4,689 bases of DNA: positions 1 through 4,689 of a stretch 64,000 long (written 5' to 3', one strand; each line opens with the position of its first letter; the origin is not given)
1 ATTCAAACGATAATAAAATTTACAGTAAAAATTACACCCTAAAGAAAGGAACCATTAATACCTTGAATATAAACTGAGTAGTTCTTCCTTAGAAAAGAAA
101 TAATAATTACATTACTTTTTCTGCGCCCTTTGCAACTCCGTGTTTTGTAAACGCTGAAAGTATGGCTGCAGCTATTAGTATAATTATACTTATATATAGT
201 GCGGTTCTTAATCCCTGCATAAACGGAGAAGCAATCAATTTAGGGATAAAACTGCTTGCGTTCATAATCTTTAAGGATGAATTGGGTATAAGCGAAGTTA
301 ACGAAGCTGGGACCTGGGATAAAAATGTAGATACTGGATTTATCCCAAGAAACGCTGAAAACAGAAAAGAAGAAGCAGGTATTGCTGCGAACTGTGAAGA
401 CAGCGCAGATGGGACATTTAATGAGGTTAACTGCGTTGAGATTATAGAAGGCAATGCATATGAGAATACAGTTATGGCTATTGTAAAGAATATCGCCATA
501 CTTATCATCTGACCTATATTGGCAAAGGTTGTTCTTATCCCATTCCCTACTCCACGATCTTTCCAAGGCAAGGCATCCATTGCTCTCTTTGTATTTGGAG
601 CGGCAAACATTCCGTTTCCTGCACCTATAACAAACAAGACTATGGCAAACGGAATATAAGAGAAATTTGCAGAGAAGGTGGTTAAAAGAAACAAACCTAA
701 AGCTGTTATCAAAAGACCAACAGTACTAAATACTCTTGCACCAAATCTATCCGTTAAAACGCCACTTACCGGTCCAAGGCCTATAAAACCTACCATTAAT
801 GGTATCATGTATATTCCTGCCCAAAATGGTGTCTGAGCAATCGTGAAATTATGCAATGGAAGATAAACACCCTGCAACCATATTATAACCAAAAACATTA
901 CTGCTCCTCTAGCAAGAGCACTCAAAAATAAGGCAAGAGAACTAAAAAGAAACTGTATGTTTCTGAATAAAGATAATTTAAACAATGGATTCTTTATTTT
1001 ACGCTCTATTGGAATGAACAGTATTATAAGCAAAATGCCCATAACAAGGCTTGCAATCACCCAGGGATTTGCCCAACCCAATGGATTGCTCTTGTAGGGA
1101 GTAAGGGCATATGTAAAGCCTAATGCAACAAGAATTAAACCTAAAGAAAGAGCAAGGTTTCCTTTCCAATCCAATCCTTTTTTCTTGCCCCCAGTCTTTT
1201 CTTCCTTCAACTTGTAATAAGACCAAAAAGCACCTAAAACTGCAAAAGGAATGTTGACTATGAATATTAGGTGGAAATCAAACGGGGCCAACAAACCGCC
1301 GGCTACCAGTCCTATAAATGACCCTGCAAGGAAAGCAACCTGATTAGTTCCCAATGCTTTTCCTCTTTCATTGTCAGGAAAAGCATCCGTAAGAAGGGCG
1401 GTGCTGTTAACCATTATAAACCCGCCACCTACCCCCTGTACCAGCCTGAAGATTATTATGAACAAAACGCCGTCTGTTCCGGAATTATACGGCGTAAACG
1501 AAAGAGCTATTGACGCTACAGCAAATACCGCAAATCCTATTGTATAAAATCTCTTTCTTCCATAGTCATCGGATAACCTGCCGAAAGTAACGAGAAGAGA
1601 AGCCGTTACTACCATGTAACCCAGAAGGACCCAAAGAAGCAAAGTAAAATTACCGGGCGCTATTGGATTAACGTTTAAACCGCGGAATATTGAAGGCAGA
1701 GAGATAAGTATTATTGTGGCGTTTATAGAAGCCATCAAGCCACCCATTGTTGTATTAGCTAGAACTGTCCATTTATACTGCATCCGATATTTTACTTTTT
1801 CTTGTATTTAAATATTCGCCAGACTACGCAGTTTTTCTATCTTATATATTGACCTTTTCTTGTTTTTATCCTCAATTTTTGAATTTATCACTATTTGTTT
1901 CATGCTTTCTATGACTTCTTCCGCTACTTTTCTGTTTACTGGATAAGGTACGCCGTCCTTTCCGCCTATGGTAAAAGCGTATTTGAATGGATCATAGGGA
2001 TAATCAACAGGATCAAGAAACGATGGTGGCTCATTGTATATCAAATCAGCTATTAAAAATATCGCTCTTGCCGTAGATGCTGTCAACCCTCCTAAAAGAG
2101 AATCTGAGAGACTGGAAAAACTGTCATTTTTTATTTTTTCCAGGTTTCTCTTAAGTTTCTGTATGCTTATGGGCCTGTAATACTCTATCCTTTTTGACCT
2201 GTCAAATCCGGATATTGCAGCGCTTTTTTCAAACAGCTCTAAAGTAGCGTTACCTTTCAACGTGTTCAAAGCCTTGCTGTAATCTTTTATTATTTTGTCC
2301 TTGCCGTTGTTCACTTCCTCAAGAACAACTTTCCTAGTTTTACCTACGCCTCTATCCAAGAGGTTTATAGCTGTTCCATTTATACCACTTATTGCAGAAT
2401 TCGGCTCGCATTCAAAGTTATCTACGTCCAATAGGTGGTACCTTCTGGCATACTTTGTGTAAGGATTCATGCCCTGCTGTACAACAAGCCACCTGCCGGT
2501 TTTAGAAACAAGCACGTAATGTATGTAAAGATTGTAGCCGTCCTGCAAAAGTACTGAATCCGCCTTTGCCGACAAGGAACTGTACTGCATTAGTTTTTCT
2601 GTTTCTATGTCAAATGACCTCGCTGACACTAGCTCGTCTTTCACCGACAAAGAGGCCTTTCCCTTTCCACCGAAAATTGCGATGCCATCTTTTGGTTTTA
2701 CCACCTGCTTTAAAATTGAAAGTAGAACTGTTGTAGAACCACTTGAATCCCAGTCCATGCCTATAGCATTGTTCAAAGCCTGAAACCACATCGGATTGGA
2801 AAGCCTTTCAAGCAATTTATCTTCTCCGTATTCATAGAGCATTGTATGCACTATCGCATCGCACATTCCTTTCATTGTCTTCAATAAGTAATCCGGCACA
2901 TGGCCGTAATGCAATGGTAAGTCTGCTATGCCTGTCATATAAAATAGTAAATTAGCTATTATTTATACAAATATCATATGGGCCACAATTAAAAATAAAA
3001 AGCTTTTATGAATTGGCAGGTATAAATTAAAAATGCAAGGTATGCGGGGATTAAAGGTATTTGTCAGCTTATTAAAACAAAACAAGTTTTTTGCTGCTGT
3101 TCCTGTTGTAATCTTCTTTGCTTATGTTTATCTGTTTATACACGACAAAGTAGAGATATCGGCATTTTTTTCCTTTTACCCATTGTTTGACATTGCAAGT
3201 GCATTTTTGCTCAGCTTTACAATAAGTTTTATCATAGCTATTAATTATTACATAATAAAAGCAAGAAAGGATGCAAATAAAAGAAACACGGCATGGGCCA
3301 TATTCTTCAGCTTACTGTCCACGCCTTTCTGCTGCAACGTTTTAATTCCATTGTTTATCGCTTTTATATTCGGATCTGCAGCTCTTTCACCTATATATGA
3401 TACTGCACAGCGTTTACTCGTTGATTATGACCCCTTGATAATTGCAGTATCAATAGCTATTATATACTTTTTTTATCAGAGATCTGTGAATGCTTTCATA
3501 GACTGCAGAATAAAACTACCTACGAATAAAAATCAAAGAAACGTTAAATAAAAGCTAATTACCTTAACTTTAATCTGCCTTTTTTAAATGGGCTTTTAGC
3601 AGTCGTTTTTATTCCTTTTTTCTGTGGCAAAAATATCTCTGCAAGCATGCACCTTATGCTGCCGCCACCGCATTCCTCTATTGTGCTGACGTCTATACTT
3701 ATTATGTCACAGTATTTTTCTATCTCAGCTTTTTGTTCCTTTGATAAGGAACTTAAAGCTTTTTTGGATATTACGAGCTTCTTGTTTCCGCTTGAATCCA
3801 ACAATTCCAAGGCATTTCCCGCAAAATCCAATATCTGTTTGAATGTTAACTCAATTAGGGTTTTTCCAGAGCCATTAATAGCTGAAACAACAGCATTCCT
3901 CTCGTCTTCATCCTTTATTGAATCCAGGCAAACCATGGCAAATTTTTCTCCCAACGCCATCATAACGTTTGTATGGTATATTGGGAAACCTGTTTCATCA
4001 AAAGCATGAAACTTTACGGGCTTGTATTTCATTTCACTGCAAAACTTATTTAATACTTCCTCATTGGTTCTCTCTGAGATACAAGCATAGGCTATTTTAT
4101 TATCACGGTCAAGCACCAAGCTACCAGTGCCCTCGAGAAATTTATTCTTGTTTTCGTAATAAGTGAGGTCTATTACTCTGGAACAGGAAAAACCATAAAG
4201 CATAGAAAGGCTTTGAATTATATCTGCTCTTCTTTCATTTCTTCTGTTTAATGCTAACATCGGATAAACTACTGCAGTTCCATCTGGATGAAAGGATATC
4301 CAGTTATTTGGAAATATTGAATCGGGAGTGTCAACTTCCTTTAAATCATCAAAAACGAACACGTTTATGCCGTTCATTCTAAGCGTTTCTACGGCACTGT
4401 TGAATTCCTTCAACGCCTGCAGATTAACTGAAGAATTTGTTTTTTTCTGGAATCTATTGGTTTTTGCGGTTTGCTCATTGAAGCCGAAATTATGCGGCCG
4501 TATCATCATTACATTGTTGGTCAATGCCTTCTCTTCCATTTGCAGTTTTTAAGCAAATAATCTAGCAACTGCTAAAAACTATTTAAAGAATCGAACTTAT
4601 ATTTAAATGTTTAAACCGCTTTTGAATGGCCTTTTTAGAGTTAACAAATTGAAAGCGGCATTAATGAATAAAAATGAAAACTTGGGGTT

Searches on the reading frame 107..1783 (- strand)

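Call 20: search_protein_families(library=pfam, proteins=[window:107-1783:-], max_evalue=0.00001)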
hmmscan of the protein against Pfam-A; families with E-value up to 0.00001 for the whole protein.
window:107-1783:- (558 aa): 2 families
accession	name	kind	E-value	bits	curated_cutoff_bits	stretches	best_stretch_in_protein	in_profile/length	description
PF07690.21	MFS_1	-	9.7e-42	143.6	33.4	1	13-428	3-346/347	Major Facilitator Superfamily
PF00083.30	Sugar_tr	-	2.6e-08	33.6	22.3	1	49-188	48-188/452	Sugar (and other) transporter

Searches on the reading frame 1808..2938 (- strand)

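Call 44: search_protein_families(library=pfam, proteins=[window:1808-2938:-], max_evalue=0.01)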
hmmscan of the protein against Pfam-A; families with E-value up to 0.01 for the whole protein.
window:1808-2938:- (376 aa): 1 family
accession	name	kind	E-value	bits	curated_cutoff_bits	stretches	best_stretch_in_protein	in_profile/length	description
PF05559.16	DUF763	-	1.7e-99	333.5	35.5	1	3-334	1-319/319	Protein of unknown function (DUF763)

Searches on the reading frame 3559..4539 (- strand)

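Call 44: search_protein_families(library=pfam, proteins=[window:3559-4539:-], max_evalue=0.01)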
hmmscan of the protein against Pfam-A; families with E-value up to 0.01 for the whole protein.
window:3559-4539:- (326 aa): 1 family
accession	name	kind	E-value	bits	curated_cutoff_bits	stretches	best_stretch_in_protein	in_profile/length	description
PF19420.4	DDAH_eukar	-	5.1e-105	351.3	23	1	18-303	1-291/291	N,N dimethylarginine dimethylhydrolase, eukaryotic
